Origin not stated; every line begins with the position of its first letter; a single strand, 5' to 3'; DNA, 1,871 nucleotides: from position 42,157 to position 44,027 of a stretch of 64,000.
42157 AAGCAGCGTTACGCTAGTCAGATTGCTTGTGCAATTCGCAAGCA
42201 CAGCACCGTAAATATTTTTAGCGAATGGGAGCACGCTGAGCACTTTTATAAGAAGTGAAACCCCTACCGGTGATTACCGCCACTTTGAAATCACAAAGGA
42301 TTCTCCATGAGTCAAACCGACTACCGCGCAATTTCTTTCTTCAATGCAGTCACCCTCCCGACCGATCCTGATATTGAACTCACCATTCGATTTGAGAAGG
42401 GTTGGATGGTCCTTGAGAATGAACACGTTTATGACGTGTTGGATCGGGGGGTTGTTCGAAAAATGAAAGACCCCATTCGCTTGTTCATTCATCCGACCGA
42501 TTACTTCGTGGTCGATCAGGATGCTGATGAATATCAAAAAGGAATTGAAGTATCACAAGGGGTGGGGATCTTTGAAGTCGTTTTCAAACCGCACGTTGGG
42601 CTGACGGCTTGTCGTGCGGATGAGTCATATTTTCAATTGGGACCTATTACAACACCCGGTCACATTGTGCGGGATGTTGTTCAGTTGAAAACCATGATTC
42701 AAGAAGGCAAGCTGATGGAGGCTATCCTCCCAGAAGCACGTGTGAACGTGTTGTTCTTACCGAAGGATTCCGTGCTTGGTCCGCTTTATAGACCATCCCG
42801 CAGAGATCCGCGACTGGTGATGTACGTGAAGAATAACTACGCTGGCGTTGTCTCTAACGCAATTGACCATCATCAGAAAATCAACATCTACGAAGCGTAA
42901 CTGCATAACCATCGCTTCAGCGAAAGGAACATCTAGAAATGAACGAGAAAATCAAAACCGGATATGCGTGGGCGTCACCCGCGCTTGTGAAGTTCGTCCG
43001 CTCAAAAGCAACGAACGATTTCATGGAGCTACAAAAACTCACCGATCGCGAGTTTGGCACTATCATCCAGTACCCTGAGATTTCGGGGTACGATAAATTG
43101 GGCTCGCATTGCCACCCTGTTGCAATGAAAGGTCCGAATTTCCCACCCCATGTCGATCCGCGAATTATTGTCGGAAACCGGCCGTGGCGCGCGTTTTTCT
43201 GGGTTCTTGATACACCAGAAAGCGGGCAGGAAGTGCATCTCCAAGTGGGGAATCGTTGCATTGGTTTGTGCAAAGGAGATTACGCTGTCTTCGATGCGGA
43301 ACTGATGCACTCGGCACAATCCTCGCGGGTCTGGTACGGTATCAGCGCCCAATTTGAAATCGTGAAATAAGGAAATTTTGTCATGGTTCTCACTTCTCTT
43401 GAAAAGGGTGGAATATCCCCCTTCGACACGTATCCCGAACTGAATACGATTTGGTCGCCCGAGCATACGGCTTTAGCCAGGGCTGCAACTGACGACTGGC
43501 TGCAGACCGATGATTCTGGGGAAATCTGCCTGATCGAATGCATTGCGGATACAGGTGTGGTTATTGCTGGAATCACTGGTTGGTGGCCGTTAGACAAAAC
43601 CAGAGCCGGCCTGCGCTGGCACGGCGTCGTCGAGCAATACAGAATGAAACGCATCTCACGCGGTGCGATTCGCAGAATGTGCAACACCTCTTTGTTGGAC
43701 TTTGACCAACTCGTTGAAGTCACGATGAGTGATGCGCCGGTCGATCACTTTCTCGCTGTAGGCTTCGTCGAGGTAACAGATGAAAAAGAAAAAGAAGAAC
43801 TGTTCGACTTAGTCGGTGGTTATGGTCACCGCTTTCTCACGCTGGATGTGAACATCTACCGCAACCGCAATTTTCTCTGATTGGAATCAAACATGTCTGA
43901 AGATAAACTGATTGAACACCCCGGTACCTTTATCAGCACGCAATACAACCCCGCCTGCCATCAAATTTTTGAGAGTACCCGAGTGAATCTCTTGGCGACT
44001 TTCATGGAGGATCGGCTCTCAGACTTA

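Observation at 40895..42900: Tandem triplication of a small-protein family with an invariant FEKGWM(V/I)LE(D/N)E motif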

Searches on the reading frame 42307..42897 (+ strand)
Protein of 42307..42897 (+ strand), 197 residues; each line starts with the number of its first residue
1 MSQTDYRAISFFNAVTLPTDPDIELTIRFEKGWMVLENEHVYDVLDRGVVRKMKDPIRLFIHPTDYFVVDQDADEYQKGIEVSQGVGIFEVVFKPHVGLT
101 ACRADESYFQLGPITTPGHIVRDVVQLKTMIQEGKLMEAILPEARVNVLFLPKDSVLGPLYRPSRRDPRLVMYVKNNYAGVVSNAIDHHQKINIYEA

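Call 8: search_protein_families(library=pfam, proteins=[window:42307-42897:+], max_evalue=0.1)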
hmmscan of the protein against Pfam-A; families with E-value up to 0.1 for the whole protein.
window:42307-42897:+ (197 aa): 0 families

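Call 9: search_protein_families(library=phrogs, proteins=[window:42307-42897:+], max_evalue=0.1)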
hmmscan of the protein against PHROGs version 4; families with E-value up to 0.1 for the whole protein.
window:42307-42897:+ (197 aa): 0 families

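Call 12: find_homologous_proteins(query=window:42307-42897:+)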
Query window:42307-42897:+ (197 aa): 1 proteins with E <= 0.001 among 35 candidates.
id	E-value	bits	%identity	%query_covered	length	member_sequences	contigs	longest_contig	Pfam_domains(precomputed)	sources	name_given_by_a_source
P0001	3.4e-128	443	100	100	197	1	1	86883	-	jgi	jgi:hypothetical protein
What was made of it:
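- Tried and rejected: single-sequence search with g3 (call 12);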

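Call 14: find_encoding_contigs(protein=P0001, flank=10000)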
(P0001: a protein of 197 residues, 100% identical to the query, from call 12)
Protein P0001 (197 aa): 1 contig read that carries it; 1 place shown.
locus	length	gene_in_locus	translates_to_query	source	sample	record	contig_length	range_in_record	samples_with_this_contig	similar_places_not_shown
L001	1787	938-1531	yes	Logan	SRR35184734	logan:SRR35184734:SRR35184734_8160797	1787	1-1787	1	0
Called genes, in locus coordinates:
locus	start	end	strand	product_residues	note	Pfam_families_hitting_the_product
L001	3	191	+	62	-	?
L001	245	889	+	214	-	-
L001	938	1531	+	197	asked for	-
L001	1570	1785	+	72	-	?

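Call 26: search_solved_structures(query=A2, max_evalue=10)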
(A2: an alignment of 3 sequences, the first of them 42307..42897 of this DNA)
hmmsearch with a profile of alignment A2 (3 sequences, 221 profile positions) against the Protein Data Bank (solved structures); distinct sequences matched with E-value up to 10: 5.
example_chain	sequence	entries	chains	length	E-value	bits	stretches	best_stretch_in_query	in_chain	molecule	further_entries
3hhr_B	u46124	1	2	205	0.0017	21.1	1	46-95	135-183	HUMAN GROWTH HORMONE RECEPTOR (hGHbp)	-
2aew_A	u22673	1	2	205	0.0019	20.9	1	46-94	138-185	Growth hormone receptor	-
1a22_B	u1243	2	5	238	0.002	20.9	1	46-95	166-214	GROWTH HORMONE RECEPTOR | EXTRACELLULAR DOMAIN HUMAN GROWTH HORMONE RECEPTOR (1-238)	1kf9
1hwg_B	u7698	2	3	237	0.002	20.8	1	46-95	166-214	GROWTH HORMONE BINDING PROTEIN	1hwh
1axi_B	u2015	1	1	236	0.0021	20.7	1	46-95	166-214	GROWTH HORMONE RECEPTOR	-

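Call 27: search_dna_similar(query=window:42307-42897:+, collection=phages, mode=protein, max_evalue=10, max_rows=20)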
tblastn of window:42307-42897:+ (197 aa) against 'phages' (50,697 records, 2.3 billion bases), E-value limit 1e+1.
No match.
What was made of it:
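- The phage tblastn at E<=10 gives nothing (call 27).
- Tried and rejected: tblastn against phage genomes at E<=10 (call 27);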

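Call 29: search_solved_structures(query=window:42307-42897:+, max_evalue=10, show_alignments=2)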
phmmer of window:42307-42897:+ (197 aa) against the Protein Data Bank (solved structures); distinct sequences matched with E-value up to 10: 2.
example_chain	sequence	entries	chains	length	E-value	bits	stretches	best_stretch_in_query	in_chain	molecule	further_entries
8yr5_A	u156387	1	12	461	0.028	17.4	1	45-155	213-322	CDP-diacylglycerol--serine O-phosphatidyltransferase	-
8yr6_A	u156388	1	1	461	0.028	17.4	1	45-155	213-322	CDP-diacylglycerol--serine O-phosphatidyltransferase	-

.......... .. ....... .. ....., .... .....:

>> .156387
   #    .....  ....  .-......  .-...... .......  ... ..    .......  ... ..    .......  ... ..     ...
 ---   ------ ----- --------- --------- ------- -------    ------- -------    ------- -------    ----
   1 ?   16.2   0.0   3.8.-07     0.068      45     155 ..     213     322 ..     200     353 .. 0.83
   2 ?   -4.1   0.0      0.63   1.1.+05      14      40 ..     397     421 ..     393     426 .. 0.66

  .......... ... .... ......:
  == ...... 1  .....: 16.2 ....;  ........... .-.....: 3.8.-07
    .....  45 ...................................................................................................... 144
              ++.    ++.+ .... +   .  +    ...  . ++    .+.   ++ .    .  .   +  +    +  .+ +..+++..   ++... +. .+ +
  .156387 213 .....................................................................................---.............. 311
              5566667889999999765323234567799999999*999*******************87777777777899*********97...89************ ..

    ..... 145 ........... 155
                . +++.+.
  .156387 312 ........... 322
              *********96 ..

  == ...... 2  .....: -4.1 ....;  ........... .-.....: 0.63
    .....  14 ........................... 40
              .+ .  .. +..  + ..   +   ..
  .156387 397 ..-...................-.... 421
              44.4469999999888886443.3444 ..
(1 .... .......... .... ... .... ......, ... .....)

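Call 31: find_related_loci(query=A2, collection=viral_contigs, flank=10000)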
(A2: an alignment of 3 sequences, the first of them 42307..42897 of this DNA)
Query A2 (197 aa) in viral_contigs; peptide patterns used: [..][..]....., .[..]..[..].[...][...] (x = any residue, [..] = any of these).
600 stretches matched a pattern, but none encodes a relative of the query by tblastn (E <= 1e-3).

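Call 32: find_related_loci(query=A2, collection=metagenome_contigs, flank=10000)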
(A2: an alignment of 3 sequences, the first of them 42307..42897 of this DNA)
Query A2 (197 aa) in metagenome_contigs; peptide patterns used: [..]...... (x = any residue, [..] = any of these).
196 stretches matched a pattern, but none encodes a relative of the query by tblastn (E <= 1e-3).

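Call 33: predict_structure(alignment_id=A2)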
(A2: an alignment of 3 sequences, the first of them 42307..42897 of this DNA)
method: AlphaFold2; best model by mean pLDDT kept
length: 197 residues; sequences in the alignment: 3
mean_pLDDT: 41.6   pTM: 0.28
mean pLDDT of the five models: 41.6, 40.7, 36.3, 36.2, 31.7
residues with pLDDT >= 90: 0; 70-90: 0; 50-70: 14; < 50: 183
segments of 3 or more residues with pLDDT < 50: 1-33, 35-52, 54-77, 79-90, 94-131, 139-160, 166-197
pLDDT, mean of each block of 10 residues (from residue 1): 25 30 41 46 44 47 45 47 45 43 39 34 41 50 42 45 50 43 44 29
secondary structure, 60 per line:
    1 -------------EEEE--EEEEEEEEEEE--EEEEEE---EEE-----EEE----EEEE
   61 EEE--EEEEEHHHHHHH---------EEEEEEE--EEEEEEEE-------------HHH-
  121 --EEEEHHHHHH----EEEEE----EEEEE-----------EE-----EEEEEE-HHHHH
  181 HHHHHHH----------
elements in order: E14-17 E20-30 E33-38 E42-44 E50-52 E57-63 E66-70 H71-77 E87-93 E96-103 E123-126 H127-132 E137-141 E146-150 E169-174 H176-187

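Call 39: search_protein_families(library=ncbifam, proteins=[window:42307-42897:+], max_evalue=0.1)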
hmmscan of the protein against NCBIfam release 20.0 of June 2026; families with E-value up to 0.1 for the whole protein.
window:42307-42897:+ (197 aa): 0 families

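Call 40: search_protein_families(library=padloc, proteins=[window:42307-42897:+], max_evalue=0.1)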
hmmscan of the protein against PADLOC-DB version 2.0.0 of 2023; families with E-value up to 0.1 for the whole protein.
window:42307-42897:+ (197 aa): 0 families

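Call 64: search_solved_structures(query=A2, max_evalue=10, show_alignments=1)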
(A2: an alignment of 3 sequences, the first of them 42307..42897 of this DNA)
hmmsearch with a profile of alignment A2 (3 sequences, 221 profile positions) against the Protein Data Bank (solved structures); distinct sequences matched with E-value up to 10: 5.
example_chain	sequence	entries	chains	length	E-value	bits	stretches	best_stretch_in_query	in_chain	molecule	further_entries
3hhr_B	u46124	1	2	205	0.0017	21.1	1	46-95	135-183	HUMAN GROWTH HORMONE RECEPTOR (hGHbp)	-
2aew_A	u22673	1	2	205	0.0019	20.9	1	46-94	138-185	Growth hormone receptor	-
1a22_B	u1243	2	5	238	0.002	20.9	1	46-95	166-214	GROWTH HORMONE RECEPTOR | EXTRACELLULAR DOMAIN HUMAN GROWTH HORMONE RECEPTOR (1-238)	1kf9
1hwg_B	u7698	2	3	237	0.002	20.8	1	46-95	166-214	GROWTH HORMONE BINDING PROTEIN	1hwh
1axi_B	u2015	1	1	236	0.0021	20.7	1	46-95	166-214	GROWTH HORMONE RECEPTOR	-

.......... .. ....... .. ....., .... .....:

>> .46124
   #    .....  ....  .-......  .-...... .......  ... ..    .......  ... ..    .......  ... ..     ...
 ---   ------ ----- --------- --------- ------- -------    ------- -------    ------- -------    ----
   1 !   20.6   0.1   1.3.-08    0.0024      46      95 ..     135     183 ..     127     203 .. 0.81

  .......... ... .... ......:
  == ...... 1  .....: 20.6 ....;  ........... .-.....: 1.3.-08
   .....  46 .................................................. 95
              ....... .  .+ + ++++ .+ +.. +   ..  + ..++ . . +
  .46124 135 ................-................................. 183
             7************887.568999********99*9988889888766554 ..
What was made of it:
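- On Cytokine-receptor FN3 domain: 21-bit, 49-residue match driven by KGWMVLE (call 64).
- Closest known: Human growth hormone receptor, second fibronectin-III domain. Same: The family profile matches '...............DPI' over 49 residues, E 0.002 against PDB (calls 26, 64).
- Tried and rejected: The growth hormone receptor match (calls 26, 64) is a short-word coincidence.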

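Call 78: find_homologous_proteins(query=A2, max_evalue=10)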
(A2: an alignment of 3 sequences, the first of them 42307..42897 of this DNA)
Query A2 (3 sequences) (197 aa, profile of the alignment): 3 proteins with E <= 10 among 2263 candidates.
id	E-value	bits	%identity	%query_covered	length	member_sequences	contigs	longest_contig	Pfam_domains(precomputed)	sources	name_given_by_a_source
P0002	6.6e-101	354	37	95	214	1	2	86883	-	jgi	jgi:hypothetical protein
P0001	3.7e-95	336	100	100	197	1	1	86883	-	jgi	jgi:hypothetical protein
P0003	1.1e-83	298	27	66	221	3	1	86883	-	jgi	jgi:hypothetical protein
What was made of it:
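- The profile search of 5.8e9 clusters at E<=10 returns only the trio (call 78).
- Tried and rejected: profile search at E<=10 (call 78);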

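Call 98: find_related_loci(query=A2, collection=genome_contigs, flank=5000)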
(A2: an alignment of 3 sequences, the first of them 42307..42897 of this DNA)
Query A2 (197 aa) in genome_contigs; peptide patterns used: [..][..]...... (x = any residue, [..] = any of these).
5 stretches matched a pattern, but none encodes a relative of the query by tblastn (E <= 1e-3).
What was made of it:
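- Viral, metagenome and GTDB contig scans give nothing (calls 31, 32, 98).
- Tried and rejected: degenerate-pattern scans of viral, metagenome and GTDB contigs (calls 31, 32, 98);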

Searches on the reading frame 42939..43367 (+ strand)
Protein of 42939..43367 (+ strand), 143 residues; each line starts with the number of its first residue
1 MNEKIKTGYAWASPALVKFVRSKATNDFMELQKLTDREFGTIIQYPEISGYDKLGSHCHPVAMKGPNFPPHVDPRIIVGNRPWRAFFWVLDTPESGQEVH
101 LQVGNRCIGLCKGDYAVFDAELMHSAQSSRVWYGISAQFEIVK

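Call 8: search_protein_families(library=pfam, proteins=[window:42939-43367:+], max_evalue=0.1)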
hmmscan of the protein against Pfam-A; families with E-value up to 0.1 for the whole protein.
window:42939-43367:+ (143 aa): 0 families

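Call 9: search_protein_families(library=phrogs, proteins=[window:42939-43367:+], max_evalue=0.1)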
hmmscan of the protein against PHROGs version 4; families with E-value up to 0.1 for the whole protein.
window:42939-43367:+ (143 aa): 1 family
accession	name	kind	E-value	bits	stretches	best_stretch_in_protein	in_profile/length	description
phrog_14219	-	unknown function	0.036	14.9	0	41-55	6-20/53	-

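Call 39: search_protein_families(library=ncbifam, proteins=[window:42939-43367:+], max_evalue=0.1)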
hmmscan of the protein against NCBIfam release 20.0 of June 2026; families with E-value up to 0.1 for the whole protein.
window:42939-43367:+ (143 aa): 0 families

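Call 40: search_protein_families(library=padloc, proteins=[window:42939-43367:+], max_evalue=0.1)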
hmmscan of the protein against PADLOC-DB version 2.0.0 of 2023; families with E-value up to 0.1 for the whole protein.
window:42939-43367:+ (143 aa): 0 families

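Call 43: search_solved_structures(query=window:42939-43367:+, max_evalue=1)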
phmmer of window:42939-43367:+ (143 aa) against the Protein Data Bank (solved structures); distinct sequences matched with E-value up to 1: 0.

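Call 47: find_homologous_proteins(query=window:42939-43367:+)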
Query window:42939-43367:+ (143 aa): 1 proteins with E <= 0.001 among 3 candidates.
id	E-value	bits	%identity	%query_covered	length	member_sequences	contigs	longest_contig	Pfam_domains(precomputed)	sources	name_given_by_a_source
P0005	2.5e-87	308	92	100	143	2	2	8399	-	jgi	jgi:hypothetical protein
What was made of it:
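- Accessory setting: the neighbours are orphans too (call 47).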

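Call 48: find_encoding_contigs(protein=P0005, flank=10000)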
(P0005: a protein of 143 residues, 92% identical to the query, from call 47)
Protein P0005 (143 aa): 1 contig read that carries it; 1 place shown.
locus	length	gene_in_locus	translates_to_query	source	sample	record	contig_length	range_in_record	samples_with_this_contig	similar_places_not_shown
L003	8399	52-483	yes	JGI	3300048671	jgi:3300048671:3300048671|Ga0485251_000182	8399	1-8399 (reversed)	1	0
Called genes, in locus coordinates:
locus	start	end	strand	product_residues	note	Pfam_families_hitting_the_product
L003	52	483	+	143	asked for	-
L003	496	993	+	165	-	-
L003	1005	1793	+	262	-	-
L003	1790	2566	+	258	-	-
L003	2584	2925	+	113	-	-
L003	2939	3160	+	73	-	-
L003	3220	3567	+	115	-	-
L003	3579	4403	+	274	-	-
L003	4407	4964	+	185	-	-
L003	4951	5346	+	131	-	-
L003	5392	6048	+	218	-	-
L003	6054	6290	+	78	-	-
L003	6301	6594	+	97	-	-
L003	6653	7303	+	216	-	-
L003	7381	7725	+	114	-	PF14216:DUF4326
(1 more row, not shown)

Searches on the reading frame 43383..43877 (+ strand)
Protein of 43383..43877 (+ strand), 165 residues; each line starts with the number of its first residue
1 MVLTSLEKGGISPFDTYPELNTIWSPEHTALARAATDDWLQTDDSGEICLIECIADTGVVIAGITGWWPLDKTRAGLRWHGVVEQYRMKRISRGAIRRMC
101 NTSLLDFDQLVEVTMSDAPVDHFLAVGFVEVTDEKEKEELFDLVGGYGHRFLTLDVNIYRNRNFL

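Call 8: search_protein_families(library=pfam, proteins=[window:43383-43877:+], max_evalue=0.1)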
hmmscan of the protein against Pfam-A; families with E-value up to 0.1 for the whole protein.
window:43383-43877:+ (165 aa): 1 family
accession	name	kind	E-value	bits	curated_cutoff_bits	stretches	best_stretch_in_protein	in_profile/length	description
PF03683.19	UPF0175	-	0.0023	18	27.9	1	77-110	20-53/75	Uncharacterised protein family (UPF0175)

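Call 9: search_protein_families(library=phrogs, proteins=[window:43383-43877:+], max_evalue=0.1)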
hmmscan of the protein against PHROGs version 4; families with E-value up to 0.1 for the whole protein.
window:43383-43877:+ (165 aa): 0 families

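Call 39: search_protein_families(library=ncbifam, proteins=[window:43383-43877:+], max_evalue=0.1)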
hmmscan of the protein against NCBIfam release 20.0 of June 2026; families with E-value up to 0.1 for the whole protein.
window:43383-43877:+ (165 aa): 0 families

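Call 40: search_protein_families(library=padloc, proteins=[window:43383-43877:+], max_evalue=0.1)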
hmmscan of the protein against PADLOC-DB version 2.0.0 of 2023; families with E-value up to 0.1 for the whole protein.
window:43383-43877:+ (165 aa): 0 families

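Call 44: search_solved_structures(query=window:43383-43877:+, max_evalue=1)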
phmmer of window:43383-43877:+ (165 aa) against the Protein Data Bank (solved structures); distinct sequences matched with E-value up to 1: 0.
